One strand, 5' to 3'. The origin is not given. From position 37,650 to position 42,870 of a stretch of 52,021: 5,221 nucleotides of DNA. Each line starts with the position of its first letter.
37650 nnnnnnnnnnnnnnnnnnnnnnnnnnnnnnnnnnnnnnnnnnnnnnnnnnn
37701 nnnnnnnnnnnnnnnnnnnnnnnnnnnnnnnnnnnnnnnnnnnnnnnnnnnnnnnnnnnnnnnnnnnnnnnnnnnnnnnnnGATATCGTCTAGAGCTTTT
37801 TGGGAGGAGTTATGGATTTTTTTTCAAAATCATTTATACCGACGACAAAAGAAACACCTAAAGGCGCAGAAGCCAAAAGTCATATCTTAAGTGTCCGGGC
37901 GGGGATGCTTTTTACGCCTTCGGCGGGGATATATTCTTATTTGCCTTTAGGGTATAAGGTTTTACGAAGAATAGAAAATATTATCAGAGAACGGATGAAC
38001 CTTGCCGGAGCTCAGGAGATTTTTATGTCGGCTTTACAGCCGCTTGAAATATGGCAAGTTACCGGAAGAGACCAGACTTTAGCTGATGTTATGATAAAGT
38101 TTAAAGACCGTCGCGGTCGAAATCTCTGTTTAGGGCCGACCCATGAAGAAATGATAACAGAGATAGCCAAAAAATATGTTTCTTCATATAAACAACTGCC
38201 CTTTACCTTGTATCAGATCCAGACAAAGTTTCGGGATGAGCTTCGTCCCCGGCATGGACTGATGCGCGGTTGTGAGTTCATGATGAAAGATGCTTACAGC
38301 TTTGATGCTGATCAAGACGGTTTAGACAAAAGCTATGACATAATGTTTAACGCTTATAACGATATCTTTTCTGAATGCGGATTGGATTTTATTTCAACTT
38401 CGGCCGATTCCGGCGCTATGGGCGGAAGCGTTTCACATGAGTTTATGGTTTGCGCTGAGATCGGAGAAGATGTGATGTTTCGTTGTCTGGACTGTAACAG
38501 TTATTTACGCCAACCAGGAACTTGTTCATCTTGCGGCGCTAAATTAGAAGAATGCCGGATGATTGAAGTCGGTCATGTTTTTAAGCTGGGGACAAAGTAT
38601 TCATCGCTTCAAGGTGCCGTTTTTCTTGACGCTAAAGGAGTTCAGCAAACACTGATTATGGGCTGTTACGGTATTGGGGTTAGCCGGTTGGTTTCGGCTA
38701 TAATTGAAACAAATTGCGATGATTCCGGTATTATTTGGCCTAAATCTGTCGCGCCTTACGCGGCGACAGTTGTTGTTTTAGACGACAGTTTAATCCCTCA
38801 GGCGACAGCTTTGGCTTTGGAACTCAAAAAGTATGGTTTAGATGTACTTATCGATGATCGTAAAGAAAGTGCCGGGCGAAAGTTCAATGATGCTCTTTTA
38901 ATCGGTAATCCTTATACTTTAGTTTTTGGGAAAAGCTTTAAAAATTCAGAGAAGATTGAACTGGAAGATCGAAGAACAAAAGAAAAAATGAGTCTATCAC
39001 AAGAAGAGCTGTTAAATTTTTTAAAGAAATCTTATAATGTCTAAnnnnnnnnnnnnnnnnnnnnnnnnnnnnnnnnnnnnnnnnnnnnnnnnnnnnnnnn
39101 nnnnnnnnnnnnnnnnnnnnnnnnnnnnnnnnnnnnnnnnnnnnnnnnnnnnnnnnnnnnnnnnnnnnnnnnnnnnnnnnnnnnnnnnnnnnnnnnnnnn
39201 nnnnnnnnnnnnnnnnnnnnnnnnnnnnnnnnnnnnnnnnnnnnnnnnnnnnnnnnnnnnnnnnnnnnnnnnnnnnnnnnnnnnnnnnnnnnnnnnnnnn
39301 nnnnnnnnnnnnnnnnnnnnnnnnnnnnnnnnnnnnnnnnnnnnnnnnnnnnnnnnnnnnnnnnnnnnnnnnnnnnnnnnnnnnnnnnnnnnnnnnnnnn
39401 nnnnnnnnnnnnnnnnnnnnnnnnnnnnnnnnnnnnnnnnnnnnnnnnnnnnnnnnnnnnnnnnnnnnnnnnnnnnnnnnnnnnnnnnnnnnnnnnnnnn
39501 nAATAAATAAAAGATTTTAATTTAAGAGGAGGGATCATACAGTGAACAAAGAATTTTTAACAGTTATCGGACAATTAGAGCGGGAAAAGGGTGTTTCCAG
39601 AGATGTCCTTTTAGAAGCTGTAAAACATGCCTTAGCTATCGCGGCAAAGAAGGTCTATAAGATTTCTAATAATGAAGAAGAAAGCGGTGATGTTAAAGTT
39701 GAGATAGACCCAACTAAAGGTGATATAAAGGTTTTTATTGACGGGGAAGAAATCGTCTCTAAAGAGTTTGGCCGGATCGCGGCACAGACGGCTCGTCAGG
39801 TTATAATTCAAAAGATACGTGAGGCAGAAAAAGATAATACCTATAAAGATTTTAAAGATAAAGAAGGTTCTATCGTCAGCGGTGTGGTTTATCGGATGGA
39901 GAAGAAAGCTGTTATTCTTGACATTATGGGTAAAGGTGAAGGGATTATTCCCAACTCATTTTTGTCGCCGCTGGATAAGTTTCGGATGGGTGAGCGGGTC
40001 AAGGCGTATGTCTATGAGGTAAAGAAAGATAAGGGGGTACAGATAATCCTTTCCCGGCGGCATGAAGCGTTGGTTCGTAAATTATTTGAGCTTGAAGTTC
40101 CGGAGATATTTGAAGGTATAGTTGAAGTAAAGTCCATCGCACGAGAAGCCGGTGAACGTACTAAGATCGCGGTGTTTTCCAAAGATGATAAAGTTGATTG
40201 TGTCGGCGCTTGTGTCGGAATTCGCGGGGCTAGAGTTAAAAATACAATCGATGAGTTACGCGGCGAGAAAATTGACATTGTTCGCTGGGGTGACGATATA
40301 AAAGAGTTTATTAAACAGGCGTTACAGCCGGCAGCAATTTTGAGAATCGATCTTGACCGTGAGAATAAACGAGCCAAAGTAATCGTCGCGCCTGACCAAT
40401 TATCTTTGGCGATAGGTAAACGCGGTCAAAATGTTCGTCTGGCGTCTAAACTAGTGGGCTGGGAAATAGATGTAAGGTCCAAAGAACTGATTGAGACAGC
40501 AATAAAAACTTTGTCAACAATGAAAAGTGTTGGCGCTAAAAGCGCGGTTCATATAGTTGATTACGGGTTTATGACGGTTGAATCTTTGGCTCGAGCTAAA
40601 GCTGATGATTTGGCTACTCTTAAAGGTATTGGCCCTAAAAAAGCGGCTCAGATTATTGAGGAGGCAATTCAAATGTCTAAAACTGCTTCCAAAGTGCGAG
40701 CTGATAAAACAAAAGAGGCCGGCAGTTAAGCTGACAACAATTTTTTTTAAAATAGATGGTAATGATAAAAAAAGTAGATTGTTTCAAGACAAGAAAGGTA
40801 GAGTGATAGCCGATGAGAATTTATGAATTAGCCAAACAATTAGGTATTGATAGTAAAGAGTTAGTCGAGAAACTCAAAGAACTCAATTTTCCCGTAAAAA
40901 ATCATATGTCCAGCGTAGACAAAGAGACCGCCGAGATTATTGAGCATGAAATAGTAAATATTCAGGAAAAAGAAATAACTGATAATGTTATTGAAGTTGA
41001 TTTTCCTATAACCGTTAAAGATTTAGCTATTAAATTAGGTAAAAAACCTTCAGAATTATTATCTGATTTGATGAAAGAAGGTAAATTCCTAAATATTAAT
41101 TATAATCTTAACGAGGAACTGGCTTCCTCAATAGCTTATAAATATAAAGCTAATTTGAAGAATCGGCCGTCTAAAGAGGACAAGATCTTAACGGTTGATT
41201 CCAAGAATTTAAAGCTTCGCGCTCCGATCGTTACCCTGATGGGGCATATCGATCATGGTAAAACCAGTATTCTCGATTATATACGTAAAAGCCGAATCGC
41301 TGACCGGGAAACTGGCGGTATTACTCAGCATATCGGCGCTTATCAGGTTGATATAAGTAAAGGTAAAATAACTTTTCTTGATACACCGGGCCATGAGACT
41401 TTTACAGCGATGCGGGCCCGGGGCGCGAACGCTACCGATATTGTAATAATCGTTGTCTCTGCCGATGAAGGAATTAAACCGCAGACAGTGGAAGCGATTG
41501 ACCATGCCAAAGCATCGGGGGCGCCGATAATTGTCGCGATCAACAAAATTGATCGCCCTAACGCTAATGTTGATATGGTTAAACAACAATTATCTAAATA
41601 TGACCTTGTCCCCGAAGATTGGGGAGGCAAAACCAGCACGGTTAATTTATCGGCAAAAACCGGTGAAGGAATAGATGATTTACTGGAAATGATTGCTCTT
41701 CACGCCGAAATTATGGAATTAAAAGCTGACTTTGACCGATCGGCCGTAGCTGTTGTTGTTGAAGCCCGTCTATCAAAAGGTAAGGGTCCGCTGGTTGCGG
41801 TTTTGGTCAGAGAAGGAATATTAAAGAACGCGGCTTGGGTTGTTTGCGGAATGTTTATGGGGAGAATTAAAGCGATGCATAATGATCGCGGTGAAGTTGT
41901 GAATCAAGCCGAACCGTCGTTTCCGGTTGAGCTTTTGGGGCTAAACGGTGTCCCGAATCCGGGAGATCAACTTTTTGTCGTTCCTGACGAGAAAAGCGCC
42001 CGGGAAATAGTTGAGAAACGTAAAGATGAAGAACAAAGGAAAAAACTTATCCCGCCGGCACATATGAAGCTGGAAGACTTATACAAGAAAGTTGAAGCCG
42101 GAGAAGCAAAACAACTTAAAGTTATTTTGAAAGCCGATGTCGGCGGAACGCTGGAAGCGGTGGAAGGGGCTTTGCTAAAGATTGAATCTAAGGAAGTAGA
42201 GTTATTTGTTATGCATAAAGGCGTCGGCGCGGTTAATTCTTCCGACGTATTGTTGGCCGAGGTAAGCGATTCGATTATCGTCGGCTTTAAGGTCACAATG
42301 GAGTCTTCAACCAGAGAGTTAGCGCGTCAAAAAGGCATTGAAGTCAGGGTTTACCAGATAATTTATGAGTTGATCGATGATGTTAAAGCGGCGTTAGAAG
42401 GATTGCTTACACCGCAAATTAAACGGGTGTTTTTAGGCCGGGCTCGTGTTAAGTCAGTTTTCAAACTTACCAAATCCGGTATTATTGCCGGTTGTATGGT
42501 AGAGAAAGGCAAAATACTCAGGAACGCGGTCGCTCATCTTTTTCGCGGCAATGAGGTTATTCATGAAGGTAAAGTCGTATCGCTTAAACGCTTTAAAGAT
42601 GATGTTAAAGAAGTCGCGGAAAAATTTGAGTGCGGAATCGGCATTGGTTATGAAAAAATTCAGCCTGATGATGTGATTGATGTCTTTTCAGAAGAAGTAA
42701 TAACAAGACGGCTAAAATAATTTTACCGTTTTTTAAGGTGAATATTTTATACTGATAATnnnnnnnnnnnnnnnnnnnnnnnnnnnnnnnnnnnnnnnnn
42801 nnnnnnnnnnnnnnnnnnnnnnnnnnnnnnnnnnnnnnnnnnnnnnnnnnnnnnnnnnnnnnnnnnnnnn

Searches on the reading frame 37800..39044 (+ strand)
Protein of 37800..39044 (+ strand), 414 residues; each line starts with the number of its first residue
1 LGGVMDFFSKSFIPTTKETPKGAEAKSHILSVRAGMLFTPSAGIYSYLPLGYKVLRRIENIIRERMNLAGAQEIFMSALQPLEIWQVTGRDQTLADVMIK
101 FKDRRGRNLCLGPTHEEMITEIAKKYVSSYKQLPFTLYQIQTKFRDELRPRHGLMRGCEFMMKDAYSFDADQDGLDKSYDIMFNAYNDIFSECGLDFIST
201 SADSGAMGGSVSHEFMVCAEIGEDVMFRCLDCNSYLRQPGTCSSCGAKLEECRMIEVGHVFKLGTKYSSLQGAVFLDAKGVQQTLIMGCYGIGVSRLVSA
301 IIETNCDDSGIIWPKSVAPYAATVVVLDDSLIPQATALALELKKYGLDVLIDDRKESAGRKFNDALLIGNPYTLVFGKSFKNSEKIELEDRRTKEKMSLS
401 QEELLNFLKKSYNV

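Call 9: search_protein_families(library=pfam, proteins=[window:37800-39044:+])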
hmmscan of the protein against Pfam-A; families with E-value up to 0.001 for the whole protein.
window:37800-39044:+ (414 aa): 2 families
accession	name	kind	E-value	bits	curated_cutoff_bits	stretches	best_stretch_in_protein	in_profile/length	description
PF00587.30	tRNA-synt_2b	-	8.6e-31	107.8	29.3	1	100-305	2-179/179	tRNA synthetase class II core domain (G, H, P, S and T)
PF03129.25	HGTP_anticodon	-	3.3e-16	59.6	21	1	323-410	3-93/94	Anticodon binding domain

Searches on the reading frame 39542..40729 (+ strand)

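Call 9: search_protein_families(library=pfam, proteins=[window:39542-40729:+])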
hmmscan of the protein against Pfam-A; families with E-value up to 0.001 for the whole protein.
window:39542-40729:+ (395 aa): 8 families
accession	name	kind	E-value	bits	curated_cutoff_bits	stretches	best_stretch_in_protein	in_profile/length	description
PF13184.12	KH_5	-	6.8e-27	93.8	27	1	203-270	1-68/69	NusA-like KH domain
PF08529.16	NusA_N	-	3.1e-21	76.2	23.8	2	4-65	1-56/119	NusA N-terminal domain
PF14520.12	HHH_5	-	1.7e-13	51.2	27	1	322-375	2-55/57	Helix-hairpin-helix domain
PF00575.29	S1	-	6.5e-11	42.9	22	1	105-171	1-72/74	S1 RNA binding domain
PF00633.29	HHH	-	4e-06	26.8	24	1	346-373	2-29/30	Helix-hairpin-helix motif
PF23095.1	KH_NusA_C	-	6.1e-06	26.6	34.2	1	282-312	5-35/59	Transcription termination/antitermination protein NusA, KH domain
PF07650.23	KH_2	-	2.4e-05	24.5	22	1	253-310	2-59/78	KH domain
PF12826.13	HHH_2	-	0.00013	22.5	27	1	328-372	9-52/64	Helix-hairpin-helix motif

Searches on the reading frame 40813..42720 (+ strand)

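Call 9: search_protein_families(library=pfam, proteins=[window:40813-42720:+])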
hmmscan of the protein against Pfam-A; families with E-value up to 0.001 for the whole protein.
window:40813-42720:+ (635 aa): 10 families
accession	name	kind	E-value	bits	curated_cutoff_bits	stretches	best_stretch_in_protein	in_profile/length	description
PF11987.13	IF-2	-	6.5e-36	123.2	27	1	416-525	8-117/117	Translation-initiation factor 2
PF00009.33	GTP_EFTU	-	1.5e-35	123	26.5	1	138-297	4-185/188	Elongation factor Tu GTP binding domain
PF04760.21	IF2_N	-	1e-24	86.5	25.3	2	1-45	4-48/53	Translation initiation factor IF-2, N-terminal region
PF22042.2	EF-G_D2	-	1.2e-17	64.2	27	1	311-389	2-83/84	Elongation factor G domain 2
PF01926.29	MMR_HSR1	-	3.6e-11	43.6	21.9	1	140-245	2-113/113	50S ribosome-binding GTPase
PF00025.27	Arf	-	1.2e-06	28.6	22.3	1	142-294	19-170/174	ADP-ribosylation factor family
PF00071.28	Ras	-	2.9e-06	27.4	21.6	1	141-295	3-157/162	Ras family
PF08477.19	Roc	-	7.4e-05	23.4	27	1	140-247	2-119/119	Ras of Complex, Roc, domain of DAPkinase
PF10662.15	PduV-EutP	-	0.00061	20.1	21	0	140-294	4-141/143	Ethanolamine utilisation - propanediol utilisation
PF03144.31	GTP_EFTU_D2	-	0.00084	20.2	30.3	0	556-612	1-59/73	Elongation factor Tu domain 2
